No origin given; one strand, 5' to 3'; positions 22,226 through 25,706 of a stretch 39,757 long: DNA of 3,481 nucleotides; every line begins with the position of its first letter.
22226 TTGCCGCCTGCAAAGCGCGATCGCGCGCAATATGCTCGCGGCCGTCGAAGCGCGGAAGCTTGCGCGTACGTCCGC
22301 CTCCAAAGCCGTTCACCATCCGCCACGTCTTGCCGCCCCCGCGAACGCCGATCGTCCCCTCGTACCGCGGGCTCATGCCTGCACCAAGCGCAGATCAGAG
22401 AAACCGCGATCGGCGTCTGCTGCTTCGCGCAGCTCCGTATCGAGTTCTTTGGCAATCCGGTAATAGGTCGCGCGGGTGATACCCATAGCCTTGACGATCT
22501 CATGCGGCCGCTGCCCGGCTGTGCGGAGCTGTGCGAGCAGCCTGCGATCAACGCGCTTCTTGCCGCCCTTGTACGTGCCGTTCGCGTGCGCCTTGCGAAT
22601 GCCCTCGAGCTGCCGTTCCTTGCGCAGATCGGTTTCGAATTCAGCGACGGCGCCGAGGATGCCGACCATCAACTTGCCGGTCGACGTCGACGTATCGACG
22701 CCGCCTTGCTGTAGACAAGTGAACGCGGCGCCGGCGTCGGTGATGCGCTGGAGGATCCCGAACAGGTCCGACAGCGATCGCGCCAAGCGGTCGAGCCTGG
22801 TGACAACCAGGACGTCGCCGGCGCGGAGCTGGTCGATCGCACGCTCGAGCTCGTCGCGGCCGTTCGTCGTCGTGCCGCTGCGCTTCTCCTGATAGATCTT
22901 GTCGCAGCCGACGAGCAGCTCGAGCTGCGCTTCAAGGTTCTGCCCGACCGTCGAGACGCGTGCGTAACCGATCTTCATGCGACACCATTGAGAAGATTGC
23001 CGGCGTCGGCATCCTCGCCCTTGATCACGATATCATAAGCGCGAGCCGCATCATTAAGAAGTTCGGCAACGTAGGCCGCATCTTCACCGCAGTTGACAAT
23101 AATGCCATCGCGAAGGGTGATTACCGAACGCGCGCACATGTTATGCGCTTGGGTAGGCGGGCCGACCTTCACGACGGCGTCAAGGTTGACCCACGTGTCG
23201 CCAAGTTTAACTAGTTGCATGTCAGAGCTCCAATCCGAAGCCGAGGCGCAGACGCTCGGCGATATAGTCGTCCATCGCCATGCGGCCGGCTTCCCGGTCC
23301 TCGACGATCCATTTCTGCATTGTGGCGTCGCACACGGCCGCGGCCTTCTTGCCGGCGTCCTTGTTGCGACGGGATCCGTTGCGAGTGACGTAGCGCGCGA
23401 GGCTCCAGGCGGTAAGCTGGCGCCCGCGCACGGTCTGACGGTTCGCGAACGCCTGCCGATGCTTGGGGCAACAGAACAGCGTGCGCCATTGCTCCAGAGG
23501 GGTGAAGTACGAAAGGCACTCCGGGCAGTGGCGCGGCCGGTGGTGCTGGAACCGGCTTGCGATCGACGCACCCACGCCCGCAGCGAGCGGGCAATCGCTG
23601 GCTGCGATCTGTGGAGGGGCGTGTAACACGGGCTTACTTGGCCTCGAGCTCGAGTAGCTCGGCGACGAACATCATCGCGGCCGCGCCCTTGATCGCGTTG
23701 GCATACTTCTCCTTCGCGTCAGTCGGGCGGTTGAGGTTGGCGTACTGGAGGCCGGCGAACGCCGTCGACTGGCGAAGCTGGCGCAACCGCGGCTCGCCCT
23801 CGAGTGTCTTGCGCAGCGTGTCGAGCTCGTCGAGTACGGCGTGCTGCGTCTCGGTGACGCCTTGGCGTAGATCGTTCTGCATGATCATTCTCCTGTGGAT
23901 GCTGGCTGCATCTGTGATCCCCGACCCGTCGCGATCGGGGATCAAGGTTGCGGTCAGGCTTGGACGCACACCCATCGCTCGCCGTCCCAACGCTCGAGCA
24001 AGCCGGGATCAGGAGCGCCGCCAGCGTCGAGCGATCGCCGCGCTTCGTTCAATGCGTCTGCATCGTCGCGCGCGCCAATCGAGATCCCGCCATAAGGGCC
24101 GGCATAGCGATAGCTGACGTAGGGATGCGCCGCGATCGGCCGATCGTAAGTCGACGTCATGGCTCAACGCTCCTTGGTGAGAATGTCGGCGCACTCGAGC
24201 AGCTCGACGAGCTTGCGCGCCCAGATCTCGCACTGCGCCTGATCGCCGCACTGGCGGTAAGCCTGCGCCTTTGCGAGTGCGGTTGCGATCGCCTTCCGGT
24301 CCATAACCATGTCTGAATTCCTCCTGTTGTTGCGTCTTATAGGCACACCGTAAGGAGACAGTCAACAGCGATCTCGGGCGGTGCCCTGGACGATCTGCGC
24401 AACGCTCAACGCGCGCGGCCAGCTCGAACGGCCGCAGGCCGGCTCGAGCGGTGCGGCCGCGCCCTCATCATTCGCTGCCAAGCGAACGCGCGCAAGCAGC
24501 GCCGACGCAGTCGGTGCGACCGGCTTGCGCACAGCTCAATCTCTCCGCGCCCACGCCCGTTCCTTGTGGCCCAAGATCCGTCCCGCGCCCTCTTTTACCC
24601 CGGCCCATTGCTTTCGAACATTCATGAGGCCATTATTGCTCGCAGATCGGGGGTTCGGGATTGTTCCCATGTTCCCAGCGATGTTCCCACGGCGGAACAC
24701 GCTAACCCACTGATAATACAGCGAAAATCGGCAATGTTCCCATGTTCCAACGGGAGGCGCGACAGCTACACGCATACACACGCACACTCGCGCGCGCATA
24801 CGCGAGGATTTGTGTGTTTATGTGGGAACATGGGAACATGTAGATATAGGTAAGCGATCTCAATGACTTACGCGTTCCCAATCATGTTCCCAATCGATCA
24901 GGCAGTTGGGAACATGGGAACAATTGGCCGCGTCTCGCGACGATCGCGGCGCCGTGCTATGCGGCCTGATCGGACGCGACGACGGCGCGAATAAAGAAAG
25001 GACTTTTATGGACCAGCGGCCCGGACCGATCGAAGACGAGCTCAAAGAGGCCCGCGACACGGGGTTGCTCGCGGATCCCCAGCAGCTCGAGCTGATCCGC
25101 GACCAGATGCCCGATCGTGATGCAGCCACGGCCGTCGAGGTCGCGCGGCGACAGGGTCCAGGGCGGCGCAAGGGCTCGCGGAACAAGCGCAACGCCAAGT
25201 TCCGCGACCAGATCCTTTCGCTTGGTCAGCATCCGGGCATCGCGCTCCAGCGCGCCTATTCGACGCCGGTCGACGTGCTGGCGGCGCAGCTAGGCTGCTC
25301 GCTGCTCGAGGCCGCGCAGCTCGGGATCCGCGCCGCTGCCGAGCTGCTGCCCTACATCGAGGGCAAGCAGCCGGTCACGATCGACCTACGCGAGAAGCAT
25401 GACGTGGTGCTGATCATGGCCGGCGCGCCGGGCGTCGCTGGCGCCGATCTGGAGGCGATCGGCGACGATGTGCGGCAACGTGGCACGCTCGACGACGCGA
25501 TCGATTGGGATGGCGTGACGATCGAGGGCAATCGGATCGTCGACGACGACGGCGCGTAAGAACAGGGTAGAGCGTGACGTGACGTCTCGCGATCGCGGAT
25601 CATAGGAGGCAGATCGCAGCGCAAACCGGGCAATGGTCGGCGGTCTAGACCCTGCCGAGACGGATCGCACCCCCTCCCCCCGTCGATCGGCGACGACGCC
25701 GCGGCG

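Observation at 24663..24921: Eleven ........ iterons around an alternating Py-Pu core: candidate P4-type origin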

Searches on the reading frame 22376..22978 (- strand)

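Call 11: search_protein_families(library=pfam, proteins=[window:22376-22978:-], max_evalue=0.01)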
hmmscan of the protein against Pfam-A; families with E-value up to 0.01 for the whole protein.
window:22376-22978:- (201 aa): 3 families
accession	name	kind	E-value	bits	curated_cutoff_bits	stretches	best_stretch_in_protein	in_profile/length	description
PF00239.26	Resolvase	-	1.2e-38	132.9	23.3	1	3-135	2-144/145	Resolvase, N terminal domain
PF13384.12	HTH_23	-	2.3e-05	24.5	24.6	1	141-177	2-39/50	Homeodomain-like domain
PF25213.1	HVO_A0261_N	-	0.00076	19.8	35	1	145-180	14-49/86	HVO_A0261 N-terminal domain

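Call 12: search_protein_families(library=phrogs, proteins=[window:22376-22978:-], max_evalue=0.01)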
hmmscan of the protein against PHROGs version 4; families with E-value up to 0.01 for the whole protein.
window:22376-22978:- (201 aa): 5 families
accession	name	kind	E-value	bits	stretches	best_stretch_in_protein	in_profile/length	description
phrog_125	-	DNA, RNA and nucleotide metabolism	1.1e-54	186.7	1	1-184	21-208/254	DNA invertase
phrog_95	-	integration and excision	6.4e-25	88.8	1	4-141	92-244/651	integrase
phrog_8275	-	DNA, RNA and nucleotide metabolism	3.2e-07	31.1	1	1-48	1-49/51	DNA invertase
phrog_15808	-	unknown function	0.0032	18.5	1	36-125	65-127/142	-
phrog_11420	-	DNA, RNA and nucleotide metabolism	0.0097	17.1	0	144-178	11-45/82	DNA binding protein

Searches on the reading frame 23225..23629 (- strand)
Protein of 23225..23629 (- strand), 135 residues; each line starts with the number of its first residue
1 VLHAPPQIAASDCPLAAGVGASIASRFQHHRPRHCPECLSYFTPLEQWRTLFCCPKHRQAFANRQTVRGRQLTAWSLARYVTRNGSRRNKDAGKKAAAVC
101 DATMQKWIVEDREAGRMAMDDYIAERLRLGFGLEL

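Call 11: search_protein_families(library=pfam, proteins=[window:23225-23629:-], max_evalue=0.01)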
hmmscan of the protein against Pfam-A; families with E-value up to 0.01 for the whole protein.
window:23225-23629:- (135 aa): 0 families

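Call 12: search_protein_families(library=phrogs, proteins=[window:23225-23629:-], max_evalue=0.01)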
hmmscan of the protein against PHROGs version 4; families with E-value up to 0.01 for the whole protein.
window:23225-23629:- (135 aa): 1 family
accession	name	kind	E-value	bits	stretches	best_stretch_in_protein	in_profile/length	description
phrog_20494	-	unknown function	3e-08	35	1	31-120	4-87/115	-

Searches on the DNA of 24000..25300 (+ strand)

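Call 4: search_dna_similar(query=window:24300-25010:+, collection=phages, mode=distant, max_rows=30)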
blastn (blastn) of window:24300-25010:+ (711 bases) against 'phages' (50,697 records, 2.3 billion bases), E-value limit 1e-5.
No match.

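Call 66: search_rna_families(source=window, start=24000, end=25300, threshold=evalue, max_evalue=1)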
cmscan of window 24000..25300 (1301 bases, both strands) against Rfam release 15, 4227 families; matches with E-value up to 1: 0.
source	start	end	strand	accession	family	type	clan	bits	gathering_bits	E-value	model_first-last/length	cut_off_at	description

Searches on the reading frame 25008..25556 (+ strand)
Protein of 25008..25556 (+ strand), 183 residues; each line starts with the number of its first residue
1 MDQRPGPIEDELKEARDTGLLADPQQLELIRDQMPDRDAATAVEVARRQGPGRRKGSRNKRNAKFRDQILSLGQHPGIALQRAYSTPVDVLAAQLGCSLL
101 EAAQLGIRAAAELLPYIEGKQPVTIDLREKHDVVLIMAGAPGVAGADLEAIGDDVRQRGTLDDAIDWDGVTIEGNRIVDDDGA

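Call 11: search_protein_families(library=pfam, proteins=[window:25008-25556:+], max_evalue=0.01)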
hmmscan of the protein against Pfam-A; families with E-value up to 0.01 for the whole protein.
window:25008-25556:+ (183 aa): 0 families

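Call 12: search_protein_families(library=phrogs, proteins=[window:25008-25556:+], max_evalue=0.01)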
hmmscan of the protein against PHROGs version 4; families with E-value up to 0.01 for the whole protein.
window:25008-25556:+ (183 aa): 1 family
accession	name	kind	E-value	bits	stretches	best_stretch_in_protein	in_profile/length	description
phrog_15261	-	unknown function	1.1e-06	30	1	46-134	10-87/99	-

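Call 14: search_dna_similar(query=window:25008-25556:+, collection=phages, mode=protein, max_rows=30, max_evalue=0.01)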
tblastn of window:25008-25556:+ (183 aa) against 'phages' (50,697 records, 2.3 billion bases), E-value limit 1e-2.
Records with a match: 2; places in all: 2; records where one place covers at least 80% of the query: 0.
Best place of each record, by identity: <60% 2.
By first word of the organism name: Bacteriophage 2.
By host as written in the record: - 2.
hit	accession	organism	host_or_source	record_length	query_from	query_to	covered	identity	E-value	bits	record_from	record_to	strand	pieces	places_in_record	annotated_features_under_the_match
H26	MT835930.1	Bacteriophage sp.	human fecal samples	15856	20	142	67%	42.2%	2e-7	56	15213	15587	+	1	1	record has no annotation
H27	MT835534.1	Bacteriophage sp.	human fecal samples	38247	43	126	46%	35.0%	3e-7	55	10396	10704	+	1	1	record has no annotation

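Call 15: find_related_loci(query=window:25008-25556:+, collection=viral_contigs, flank=3000)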
Query window:25008-25556:+ (183 aa) in viral_contigs; peptide patterns used: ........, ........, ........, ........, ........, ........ (x = any residue, [..] = any of these).
14 stretches matched a pattern; 6 encode a relative of the query (tblastn E <= 1e-3); 6 distinct loci.
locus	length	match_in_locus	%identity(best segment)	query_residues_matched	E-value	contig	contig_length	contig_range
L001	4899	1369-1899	70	1-180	8e-77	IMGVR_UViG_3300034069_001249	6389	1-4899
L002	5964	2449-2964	66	1-173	1e-64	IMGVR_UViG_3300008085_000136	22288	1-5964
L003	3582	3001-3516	66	1-173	9e-65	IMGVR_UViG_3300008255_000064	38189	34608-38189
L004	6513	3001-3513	60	1-174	1e-62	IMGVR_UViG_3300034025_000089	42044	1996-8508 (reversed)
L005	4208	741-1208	34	7-155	1e-18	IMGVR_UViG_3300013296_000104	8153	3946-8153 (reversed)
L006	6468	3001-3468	34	7-155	1e-18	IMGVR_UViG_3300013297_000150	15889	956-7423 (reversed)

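Call 91: search_solved_structures(query=A3, max_evalue=1)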
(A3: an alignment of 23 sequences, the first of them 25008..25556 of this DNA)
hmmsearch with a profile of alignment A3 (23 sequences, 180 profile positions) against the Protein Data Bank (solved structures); distinct sequences matched with E-value up to 1: 2.
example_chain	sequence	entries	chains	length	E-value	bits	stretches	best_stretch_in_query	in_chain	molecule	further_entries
2ezd_A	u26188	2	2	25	0.2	14.8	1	51-70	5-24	HIGH MOBILITY GROUP PROTEIN HMG-I/HMG-Y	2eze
4e0f_A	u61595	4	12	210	0.59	13.3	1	102-132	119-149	Riboflavin synthase subunit alpha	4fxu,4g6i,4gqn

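Call 92: search_protein_families(library=pfam, alignment_id=A3, max_evalue=0.1)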
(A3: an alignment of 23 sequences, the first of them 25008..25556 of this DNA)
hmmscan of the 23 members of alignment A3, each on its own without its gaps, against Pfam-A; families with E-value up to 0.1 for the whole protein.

A. member 1, window:25008-25556:+ (183 aa): 1 family
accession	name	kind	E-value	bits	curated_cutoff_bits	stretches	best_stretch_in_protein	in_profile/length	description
PF05438.17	TRH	-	0.068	13.4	27.8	0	32-64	134-167/221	Thyrotropin-releasing hormone (TRH)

B. families by the number of members that match (of 23 scanned): 5 families
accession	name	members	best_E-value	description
PF14403.11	CP_ATPgrasp_2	1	0.038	Circularly permuted ATP-grasp type 2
PF13546.12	DDE_5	1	0.048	DDE superfamily endonuclease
PF19605.4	DUF6110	1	0.066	Family of unknown function (DUF6110)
PF05438.17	TRH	1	0.068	Thyrotropin-releasing hormone (TRH)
PF19901.4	DUF6374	1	0.079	Family of unknown function (DUF6374)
